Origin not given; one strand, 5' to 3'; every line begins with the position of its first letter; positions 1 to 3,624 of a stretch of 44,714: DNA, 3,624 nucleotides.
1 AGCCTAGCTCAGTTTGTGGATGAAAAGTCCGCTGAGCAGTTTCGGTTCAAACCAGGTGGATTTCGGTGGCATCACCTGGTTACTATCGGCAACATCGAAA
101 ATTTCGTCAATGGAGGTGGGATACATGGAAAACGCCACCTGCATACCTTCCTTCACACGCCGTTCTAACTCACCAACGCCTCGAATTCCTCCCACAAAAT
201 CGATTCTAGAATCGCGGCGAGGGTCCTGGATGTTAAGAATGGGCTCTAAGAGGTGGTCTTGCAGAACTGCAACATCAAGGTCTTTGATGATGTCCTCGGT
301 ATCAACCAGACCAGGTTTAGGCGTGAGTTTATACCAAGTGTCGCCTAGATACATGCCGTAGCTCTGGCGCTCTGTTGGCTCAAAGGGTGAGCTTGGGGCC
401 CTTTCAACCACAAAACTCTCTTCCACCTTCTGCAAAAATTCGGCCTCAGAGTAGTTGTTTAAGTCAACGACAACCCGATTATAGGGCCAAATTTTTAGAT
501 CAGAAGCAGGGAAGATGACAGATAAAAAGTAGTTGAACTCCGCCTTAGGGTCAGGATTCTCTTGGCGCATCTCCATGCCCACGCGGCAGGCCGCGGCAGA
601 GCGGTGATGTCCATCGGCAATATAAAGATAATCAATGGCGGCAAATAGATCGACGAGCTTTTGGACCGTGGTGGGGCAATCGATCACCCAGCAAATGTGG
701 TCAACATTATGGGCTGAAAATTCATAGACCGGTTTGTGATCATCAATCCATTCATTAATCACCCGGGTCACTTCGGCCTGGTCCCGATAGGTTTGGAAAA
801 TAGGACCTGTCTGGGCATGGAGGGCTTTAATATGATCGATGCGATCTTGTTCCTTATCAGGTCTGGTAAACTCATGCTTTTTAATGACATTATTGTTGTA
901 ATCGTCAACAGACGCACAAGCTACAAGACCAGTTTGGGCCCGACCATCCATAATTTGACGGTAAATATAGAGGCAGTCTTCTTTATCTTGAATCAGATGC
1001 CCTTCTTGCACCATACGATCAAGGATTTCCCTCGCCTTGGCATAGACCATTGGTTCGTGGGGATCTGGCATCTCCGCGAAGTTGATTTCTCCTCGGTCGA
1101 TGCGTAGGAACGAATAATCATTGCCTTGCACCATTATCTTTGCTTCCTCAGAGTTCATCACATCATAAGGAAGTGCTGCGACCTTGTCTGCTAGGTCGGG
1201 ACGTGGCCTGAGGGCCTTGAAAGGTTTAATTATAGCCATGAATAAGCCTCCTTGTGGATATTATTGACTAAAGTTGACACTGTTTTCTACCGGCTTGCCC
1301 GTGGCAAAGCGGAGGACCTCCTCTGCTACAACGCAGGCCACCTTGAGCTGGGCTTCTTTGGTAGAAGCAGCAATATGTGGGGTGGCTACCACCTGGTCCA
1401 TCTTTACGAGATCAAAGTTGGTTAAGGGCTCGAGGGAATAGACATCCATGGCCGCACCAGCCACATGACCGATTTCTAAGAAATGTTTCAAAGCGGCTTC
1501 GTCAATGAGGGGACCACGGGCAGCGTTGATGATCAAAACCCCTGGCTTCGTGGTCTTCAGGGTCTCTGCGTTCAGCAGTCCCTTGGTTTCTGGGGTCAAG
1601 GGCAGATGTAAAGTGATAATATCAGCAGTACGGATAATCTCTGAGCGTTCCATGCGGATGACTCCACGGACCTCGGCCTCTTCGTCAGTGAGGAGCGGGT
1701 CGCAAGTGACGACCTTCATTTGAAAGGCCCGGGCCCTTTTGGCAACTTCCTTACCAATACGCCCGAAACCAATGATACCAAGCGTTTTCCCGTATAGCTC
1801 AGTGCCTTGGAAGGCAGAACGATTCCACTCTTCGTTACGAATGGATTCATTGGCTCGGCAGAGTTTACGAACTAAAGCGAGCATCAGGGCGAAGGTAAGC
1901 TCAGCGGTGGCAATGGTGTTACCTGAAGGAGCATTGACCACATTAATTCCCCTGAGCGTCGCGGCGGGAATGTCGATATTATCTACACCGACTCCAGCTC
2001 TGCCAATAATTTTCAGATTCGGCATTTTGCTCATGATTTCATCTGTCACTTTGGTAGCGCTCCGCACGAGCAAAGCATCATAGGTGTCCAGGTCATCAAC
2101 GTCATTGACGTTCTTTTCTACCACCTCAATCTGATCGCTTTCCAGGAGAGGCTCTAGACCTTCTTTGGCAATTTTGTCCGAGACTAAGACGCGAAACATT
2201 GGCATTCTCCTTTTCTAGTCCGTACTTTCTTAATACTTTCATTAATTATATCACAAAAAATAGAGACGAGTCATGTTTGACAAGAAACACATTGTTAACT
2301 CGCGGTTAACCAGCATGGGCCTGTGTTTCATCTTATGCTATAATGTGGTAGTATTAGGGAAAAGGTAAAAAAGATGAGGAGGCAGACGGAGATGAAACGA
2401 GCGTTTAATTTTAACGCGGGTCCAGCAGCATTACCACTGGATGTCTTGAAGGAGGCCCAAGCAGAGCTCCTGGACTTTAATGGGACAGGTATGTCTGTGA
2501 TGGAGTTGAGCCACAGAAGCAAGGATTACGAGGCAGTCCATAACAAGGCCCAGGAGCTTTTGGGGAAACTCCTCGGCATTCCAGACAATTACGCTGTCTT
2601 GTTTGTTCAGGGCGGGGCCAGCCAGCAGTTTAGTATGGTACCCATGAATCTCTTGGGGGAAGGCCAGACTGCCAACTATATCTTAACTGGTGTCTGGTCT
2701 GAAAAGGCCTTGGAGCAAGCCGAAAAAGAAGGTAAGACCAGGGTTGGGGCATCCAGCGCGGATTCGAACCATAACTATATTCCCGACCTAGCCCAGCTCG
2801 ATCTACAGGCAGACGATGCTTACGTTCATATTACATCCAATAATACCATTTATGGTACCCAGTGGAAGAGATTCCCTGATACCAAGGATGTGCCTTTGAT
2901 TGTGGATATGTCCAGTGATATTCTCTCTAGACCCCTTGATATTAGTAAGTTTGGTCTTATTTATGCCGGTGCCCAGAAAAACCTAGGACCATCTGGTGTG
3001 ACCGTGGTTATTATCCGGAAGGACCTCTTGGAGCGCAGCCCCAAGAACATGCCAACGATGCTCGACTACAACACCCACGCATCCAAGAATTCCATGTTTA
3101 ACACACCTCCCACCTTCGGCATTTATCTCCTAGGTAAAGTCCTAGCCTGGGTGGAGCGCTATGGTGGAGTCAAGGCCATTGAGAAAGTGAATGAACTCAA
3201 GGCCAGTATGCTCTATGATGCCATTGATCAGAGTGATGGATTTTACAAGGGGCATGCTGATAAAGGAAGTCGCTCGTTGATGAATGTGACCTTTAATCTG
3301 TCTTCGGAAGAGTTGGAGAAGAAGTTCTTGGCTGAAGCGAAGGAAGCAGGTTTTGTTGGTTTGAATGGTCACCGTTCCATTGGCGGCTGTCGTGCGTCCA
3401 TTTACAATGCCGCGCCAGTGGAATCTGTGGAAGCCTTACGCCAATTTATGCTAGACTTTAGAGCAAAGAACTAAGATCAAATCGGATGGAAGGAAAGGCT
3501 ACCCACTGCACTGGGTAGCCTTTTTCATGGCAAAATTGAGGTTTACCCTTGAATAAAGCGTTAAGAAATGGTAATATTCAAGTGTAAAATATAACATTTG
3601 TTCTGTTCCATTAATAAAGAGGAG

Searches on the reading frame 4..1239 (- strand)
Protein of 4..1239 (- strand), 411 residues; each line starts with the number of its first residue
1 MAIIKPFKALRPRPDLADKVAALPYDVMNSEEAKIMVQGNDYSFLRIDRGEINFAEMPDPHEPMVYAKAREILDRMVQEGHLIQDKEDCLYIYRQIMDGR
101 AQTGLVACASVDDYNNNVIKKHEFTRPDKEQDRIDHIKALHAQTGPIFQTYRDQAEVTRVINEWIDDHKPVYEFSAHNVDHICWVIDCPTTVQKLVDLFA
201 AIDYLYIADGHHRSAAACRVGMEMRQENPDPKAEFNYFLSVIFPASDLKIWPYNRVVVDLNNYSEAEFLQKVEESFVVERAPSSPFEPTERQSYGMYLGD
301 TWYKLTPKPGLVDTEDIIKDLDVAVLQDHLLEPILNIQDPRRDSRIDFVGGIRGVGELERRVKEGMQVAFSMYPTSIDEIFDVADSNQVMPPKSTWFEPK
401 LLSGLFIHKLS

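Call 37: search_protein_families(library=pfam, max_evalue=1e-8, proteins=[window:4-1239:-])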
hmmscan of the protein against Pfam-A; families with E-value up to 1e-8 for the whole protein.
window:4-1239:- (411 aa): 1 family
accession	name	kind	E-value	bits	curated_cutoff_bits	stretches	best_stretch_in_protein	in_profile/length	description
PF06245.16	DUF1015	-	9.4e-114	380.1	25.8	1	4-323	1-324/325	Protein of unknown function (DUF1015)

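Call 55: find_encoding_contigs(protein=window:4-1239:-, flank=10000, max_places=4)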
Protein window:4-1239:- (411 aa): 4 contigs read that carry it; 4 places shown.
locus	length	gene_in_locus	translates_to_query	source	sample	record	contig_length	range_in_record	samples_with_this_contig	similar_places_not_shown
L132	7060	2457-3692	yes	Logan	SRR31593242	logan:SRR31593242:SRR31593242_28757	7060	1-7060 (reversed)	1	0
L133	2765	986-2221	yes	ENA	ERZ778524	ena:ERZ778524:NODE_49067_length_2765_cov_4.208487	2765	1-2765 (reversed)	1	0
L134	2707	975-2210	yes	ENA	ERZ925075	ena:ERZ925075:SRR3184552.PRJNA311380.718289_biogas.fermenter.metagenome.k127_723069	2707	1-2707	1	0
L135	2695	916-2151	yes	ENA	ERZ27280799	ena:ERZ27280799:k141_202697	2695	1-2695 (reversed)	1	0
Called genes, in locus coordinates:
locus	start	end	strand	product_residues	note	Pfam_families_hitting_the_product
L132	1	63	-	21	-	?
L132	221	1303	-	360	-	PF00266:Aminotran_5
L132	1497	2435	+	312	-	PF00389:2-Hacid_dh, PF02826:2-Hacid_dh_C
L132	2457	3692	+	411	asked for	PF06245:DUF1015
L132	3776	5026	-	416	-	PF04055:Radical_SAM, PF12544:LAM_C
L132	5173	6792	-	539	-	PF03577:Peptidase_C69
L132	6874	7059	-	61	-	?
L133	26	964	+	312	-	PF00389:2-Hacid_dh, PF02826:2-Hacid_dh_C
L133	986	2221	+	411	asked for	PF06245:DUF1015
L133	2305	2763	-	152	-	?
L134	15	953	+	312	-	PF00389:2-Hacid_dh, PF02826:2-Hacid_dh_C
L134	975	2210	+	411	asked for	PF06245:DUF1015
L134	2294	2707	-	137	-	?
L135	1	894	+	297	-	?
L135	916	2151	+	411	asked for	PF06245:DUF1015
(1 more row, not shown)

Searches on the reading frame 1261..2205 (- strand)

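Call 37: search_protein_families(library=pfam, max_evalue=1e-8, proteins=[window:1261-2205:-])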
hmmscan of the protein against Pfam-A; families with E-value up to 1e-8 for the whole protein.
window:1261-2205:- (314 aa): 2 families
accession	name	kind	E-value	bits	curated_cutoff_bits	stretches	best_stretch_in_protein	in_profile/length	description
PF02826.25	2-Hacid_dh_C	-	4.1e-60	202.6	25.1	1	105-279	1-178/178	D-isomer specific 2-hydroxyacid dehydrogenase, NAD binding domain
PF00389.36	2-Hacid_dh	-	7.5e-37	126.4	24.6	1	6-311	1-134/134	D-isomer specific 2-hydroxyacid dehydrogenase, catalytic domain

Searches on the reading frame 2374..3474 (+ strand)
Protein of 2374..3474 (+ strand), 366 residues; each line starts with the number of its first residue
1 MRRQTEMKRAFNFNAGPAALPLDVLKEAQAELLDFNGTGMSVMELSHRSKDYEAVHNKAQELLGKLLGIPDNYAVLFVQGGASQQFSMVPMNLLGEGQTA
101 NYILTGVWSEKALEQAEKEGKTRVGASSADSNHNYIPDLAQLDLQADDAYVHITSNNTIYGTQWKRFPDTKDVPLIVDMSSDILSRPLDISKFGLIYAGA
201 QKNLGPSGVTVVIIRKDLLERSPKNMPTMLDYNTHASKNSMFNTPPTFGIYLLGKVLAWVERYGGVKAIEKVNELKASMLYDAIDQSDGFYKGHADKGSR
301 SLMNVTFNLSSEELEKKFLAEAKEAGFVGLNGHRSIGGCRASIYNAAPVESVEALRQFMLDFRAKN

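Call 37: search_protein_families(library=pfam, max_evalue=1e-8, proteins=[window:2374-3474:+])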
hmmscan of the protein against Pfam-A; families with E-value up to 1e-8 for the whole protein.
window:2374-3474:+ (366 aa): 1 family
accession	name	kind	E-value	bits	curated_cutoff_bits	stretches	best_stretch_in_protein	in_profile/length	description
PF00266.25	Aminotran_5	-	7.2e-52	177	21.5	1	11-355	2-371/371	Aminotransferase class-V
